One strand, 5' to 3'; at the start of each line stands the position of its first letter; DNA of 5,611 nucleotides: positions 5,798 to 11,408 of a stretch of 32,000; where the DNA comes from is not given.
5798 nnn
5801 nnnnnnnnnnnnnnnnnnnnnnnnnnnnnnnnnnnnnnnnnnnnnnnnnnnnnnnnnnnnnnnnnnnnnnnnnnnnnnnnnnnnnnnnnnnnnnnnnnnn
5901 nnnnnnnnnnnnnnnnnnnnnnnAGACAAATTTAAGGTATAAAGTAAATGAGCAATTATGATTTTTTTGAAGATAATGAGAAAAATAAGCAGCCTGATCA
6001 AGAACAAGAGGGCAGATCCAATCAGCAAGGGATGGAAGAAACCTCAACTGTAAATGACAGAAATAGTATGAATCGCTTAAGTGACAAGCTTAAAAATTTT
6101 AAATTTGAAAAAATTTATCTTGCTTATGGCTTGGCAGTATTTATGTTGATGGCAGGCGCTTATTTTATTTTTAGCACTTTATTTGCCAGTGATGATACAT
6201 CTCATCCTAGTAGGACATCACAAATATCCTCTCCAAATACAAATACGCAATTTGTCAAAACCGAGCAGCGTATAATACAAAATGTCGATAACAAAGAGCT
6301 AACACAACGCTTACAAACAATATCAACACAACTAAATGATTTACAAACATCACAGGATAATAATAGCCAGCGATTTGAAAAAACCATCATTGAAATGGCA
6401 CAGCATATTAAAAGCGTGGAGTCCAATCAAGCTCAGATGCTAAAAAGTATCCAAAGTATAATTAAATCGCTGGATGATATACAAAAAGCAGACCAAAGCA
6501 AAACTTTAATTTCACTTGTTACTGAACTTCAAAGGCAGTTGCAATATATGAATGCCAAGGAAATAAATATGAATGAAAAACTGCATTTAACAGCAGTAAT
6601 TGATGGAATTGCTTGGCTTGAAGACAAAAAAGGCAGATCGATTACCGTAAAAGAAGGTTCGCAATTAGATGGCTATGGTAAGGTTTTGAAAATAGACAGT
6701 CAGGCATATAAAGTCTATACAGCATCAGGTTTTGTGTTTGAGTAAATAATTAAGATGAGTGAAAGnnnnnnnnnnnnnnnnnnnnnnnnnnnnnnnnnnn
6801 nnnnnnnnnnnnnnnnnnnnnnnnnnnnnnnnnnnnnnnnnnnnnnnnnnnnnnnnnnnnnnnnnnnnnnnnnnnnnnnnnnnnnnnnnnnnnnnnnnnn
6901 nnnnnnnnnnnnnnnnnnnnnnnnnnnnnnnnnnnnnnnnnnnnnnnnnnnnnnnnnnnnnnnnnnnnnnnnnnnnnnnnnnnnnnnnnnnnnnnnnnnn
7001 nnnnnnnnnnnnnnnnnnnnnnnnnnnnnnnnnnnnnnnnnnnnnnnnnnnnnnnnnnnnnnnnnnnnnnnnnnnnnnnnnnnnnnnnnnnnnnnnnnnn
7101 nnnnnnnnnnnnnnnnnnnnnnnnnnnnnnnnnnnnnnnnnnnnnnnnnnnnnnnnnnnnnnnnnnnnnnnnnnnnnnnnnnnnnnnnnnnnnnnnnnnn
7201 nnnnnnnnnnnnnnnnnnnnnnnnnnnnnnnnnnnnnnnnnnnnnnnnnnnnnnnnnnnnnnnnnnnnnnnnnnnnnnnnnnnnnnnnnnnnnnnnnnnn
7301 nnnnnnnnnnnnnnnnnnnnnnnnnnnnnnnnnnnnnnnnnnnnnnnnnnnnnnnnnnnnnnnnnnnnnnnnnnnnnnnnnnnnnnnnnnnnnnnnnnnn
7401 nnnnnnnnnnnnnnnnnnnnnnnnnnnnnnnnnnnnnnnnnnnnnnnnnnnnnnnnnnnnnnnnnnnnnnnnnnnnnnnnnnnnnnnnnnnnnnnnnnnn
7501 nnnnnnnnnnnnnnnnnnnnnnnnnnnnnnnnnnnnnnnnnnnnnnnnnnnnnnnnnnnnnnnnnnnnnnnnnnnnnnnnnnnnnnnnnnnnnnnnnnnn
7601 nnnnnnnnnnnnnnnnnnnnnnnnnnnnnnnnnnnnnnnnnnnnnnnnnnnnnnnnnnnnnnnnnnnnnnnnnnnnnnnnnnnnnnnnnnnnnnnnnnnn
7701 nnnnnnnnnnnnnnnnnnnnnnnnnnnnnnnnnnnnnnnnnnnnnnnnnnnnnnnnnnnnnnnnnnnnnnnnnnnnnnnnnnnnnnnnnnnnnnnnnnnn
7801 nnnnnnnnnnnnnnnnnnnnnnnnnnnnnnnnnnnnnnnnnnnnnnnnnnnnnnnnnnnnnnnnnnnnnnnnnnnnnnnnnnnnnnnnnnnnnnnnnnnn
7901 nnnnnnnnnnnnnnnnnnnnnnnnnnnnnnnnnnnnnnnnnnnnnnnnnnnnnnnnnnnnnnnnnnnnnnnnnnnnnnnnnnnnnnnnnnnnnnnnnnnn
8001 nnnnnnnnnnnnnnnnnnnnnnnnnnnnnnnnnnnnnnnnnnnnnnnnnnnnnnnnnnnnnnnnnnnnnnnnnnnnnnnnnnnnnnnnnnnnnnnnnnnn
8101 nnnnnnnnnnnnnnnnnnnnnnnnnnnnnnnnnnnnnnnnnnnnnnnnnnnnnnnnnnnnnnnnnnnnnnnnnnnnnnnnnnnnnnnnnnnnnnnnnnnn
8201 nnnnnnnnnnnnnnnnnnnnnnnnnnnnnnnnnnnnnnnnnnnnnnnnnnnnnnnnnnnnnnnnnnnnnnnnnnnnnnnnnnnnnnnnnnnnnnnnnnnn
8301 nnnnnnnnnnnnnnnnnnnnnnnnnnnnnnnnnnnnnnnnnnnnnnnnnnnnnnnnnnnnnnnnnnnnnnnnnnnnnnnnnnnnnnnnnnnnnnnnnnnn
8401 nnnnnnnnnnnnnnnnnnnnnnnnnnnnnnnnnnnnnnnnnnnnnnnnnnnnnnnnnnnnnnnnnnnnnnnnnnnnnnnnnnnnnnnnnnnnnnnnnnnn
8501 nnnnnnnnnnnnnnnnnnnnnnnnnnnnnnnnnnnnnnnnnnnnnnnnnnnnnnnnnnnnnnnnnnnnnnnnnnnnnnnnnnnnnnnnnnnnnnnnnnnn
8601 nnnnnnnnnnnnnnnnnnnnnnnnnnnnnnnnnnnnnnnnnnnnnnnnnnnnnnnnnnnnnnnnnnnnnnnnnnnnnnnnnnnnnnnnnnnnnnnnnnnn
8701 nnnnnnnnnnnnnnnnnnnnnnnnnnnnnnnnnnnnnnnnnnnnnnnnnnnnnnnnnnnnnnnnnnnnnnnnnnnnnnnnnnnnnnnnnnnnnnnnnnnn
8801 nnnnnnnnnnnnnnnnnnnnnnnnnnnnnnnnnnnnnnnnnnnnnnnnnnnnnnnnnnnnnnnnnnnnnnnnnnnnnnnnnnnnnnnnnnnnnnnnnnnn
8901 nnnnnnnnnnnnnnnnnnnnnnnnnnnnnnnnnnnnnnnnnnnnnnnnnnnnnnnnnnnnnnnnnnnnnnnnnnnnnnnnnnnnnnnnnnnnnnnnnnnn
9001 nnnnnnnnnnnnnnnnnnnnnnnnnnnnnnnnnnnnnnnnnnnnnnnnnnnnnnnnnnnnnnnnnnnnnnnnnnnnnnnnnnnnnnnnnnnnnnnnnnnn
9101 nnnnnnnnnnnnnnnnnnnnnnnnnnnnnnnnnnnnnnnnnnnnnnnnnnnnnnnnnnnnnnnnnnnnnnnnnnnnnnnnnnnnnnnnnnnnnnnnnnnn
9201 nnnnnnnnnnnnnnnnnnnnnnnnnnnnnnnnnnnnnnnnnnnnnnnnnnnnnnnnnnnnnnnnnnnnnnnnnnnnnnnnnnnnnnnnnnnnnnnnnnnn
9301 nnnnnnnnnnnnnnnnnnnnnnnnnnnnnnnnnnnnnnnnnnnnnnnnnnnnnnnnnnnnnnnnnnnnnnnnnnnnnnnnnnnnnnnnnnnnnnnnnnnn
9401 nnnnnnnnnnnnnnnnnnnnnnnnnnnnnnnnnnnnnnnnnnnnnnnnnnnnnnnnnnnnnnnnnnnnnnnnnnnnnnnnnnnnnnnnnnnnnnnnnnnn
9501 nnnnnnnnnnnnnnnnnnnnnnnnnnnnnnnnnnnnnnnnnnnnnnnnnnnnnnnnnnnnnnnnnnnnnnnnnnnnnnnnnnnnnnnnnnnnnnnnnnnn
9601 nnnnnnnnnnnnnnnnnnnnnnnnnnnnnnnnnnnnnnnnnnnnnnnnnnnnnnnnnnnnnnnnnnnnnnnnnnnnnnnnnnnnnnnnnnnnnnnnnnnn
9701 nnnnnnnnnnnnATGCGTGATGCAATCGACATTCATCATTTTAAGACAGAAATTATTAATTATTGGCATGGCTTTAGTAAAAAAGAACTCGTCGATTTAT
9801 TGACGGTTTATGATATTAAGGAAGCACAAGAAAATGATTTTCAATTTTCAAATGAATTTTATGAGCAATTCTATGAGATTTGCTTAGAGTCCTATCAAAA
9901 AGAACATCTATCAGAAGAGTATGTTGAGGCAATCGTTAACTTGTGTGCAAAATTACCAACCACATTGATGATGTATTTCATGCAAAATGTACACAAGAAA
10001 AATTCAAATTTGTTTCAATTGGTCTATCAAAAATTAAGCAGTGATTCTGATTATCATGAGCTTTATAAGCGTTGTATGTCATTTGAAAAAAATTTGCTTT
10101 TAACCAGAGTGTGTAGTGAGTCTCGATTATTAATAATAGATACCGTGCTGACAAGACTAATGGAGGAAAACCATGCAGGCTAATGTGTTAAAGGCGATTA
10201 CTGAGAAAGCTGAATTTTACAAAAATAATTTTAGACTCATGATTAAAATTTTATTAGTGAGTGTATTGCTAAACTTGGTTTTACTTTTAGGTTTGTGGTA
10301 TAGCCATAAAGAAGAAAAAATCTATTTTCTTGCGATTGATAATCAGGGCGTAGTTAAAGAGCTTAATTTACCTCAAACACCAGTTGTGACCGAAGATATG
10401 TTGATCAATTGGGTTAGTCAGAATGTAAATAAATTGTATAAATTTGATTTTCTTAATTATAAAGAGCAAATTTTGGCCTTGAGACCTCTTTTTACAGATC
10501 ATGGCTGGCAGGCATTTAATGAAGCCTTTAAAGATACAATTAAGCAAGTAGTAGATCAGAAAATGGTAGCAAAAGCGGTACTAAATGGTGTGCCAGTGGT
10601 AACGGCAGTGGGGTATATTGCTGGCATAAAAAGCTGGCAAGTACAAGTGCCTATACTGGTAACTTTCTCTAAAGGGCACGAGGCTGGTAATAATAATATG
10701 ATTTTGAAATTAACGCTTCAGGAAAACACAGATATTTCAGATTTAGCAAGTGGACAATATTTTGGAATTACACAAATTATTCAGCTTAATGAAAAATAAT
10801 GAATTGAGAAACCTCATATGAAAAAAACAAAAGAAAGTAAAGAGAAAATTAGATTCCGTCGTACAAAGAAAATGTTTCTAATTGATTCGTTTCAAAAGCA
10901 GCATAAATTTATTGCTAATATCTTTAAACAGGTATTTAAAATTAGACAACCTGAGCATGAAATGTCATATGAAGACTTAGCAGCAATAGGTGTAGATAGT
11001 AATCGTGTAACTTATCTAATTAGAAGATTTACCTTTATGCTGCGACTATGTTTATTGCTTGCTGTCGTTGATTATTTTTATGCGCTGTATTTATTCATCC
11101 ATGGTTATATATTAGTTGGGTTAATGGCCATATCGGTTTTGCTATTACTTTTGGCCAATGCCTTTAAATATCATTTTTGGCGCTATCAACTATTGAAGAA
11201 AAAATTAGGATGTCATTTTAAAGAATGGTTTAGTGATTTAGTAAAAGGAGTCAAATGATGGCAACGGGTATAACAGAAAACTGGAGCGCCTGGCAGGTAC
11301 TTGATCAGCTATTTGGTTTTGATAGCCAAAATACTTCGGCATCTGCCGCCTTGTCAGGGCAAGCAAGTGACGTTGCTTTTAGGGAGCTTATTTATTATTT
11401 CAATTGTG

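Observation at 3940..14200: Condensed, re-ordered Dot/Icm-type (type IVB) secretion module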

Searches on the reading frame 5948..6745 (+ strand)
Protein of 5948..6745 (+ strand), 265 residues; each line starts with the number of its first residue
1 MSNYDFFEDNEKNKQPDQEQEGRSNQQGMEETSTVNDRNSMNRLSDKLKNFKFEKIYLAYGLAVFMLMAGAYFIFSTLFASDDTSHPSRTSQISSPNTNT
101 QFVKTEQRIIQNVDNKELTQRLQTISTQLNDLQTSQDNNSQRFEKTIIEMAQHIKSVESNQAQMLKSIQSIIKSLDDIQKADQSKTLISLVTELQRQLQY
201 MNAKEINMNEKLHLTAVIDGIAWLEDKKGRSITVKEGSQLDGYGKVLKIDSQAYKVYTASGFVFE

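Call 3: search_protein_families(library=pfam, proteins=[window:5948-6745:+], max_evalue=0.01)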
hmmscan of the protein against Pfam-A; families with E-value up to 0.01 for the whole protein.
window:5948-6745:+ (265 aa): 1 family
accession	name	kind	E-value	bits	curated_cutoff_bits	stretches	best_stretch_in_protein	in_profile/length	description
PF11932.13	DUF3450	-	0.0059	16.4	32.6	1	72-213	14-147/241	Protein of unknown function (DUF3450)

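Call 4: search_protein_families(library=ncbifam, proteins=[window:5948-6745:+], max_evalue=0.01)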
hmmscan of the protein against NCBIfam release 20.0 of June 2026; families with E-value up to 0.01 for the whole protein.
window:5948-6745:+ (265 aa): 2 families
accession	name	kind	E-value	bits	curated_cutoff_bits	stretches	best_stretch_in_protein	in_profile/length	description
NF038218.1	IcmG_DotF_IVB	equivalog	5e-21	75.5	200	1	25-263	21-258/266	type IVB secretion system protein IcmG/DotF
NF033885.1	conj_TraP_IncI1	equivalog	9.1e-10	38.6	135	1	61-262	19-215/217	conjugal transfer protein TraP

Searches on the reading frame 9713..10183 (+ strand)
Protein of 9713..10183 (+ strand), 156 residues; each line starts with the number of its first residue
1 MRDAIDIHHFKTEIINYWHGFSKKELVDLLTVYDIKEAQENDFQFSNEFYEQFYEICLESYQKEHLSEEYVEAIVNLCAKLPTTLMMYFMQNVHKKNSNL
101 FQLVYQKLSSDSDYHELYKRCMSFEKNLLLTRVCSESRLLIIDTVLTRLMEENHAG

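Call 3: search_protein_families(library=pfam, proteins=[window:9713-10183:+], max_evalue=0.01)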
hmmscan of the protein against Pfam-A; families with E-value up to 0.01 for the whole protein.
window:9713-10183:+ (156 aa): 2 families
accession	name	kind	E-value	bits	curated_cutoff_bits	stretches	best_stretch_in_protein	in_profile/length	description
PF23130.1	IcmW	-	2.1e-19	70.5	27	1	11-147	3-143/144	IcmW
PF10546.14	P63C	-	0.0064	17.5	26.1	1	36-116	8-92/93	P63C domain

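Call 4: search_protein_families(library=ncbifam, proteins=[window:9713-10183:+], max_evalue=0.01)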
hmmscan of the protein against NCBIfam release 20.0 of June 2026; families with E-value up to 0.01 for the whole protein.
window:9713-10183:+ (156 aa): 1 family
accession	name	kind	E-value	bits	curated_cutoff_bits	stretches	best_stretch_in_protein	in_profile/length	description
NF038222.1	IcmW_IVB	equivalog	1.3e-08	35.1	100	1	13-138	8-139/139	type IVB secretion system protein IcmW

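Call 59: search_solved_structures(query=window:9713-10183:+, max_evalue=0.01)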
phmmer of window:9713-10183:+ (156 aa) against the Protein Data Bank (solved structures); distinct sequences matched with E-value up to 0.01: 0.

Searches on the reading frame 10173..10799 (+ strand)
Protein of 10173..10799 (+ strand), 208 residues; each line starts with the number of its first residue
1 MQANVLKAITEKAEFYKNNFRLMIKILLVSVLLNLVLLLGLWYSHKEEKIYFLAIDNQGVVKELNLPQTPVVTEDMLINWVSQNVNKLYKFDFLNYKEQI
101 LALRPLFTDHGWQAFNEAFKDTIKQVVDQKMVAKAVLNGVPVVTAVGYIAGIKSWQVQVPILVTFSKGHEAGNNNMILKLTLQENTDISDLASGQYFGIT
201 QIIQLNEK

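Call 3: search_protein_families(library=pfam, proteins=[window:10173-10799:+], max_evalue=0.01)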
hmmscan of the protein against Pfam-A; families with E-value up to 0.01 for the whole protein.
window:10173-10799:+ (208 aa): 2 families
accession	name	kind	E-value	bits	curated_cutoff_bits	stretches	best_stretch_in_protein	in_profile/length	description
PF11393.14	T4BSS_DotI_IcmL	-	3.3e-31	108.6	27.7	1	27-184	1-161/180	Type-IV b secretion system, inner-membrane complex component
PF14367.12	DUF4411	-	0.006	16.8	23.5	1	73-162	50-137/159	Domain of unknown function (DUF4411)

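Call 4: search_protein_families(library=ncbifam, proteins=[window:10173-10799:+], max_evalue=0.01)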
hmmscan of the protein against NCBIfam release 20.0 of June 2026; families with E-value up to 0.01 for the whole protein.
window:10173-10799:+ (208 aa): 2 families
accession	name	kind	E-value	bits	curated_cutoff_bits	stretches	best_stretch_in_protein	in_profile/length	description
NF038072.1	IcmL_DotI_only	equivalog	4.7e-39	133.8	175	1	6-203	2-199/200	type IVB secretion system apparatus protein IcmL/DotI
NF038227.1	IcmM_DotJ_IVB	equivalog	9.1e-05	22.8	100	1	4-47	4-47/94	type IVB secretion system protein IcmM/DotJ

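Call 8: find_encoding_contigs(protein=window:10173-10799:+, flank=10000, max_places=6)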
Protein window:10173-10799:+ (208 aa): 1 contig read that carries it; 1 place shown.
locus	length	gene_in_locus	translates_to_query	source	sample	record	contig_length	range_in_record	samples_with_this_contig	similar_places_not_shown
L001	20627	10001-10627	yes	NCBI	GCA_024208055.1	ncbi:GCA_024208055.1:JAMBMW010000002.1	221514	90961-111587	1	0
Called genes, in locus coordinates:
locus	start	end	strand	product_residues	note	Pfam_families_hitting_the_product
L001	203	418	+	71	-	-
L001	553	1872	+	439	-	PF03721:UDPG_MGDP_dh_N, PF00984:UDPG_MGDP_dh, PF03720:UDPG_MGDP_dh_C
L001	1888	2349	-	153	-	-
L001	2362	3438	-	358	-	PF01476:LysM (weak)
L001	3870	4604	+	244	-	PF12293:T4BSS_DotH_IcmK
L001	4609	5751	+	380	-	PF03743:TrbI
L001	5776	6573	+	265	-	-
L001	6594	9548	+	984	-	-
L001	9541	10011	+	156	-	PF23130:IcmW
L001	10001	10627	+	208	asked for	PF11393:T4BSS_DotI_IcmL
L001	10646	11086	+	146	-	-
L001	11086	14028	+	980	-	-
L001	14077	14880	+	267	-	-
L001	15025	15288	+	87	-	-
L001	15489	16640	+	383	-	-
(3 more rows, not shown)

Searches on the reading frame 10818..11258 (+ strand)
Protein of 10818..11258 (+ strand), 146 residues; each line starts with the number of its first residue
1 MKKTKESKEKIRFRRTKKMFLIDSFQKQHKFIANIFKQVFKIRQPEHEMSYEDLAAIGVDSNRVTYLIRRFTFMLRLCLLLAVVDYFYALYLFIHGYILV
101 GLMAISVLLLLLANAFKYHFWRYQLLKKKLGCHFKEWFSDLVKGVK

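Call 3: search_protein_families(library=pfam, proteins=[window:10818-11258:+], max_evalue=0.01)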
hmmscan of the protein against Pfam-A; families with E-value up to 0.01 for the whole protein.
window:10818-11258:+ (146 aa): 0 families

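Call 4: search_protein_families(library=ncbifam, proteins=[window:10818-11258:+], max_evalue=0.01)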
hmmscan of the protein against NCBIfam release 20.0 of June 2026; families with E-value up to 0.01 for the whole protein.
window:10818-11258:+ (146 aa): 1 family
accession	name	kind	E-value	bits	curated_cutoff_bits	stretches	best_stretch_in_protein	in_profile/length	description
NF038219.1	IcmV_IVB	equivalog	1.5e-20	73.8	100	1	20-144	23-148/149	type IVB secretion system protein IcmV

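Call 62: search_solved_structures(query=window:10818-11258:+, max_evalue=1)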
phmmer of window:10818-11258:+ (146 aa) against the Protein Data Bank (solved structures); distinct sequences matched with E-value up to 1: 0.
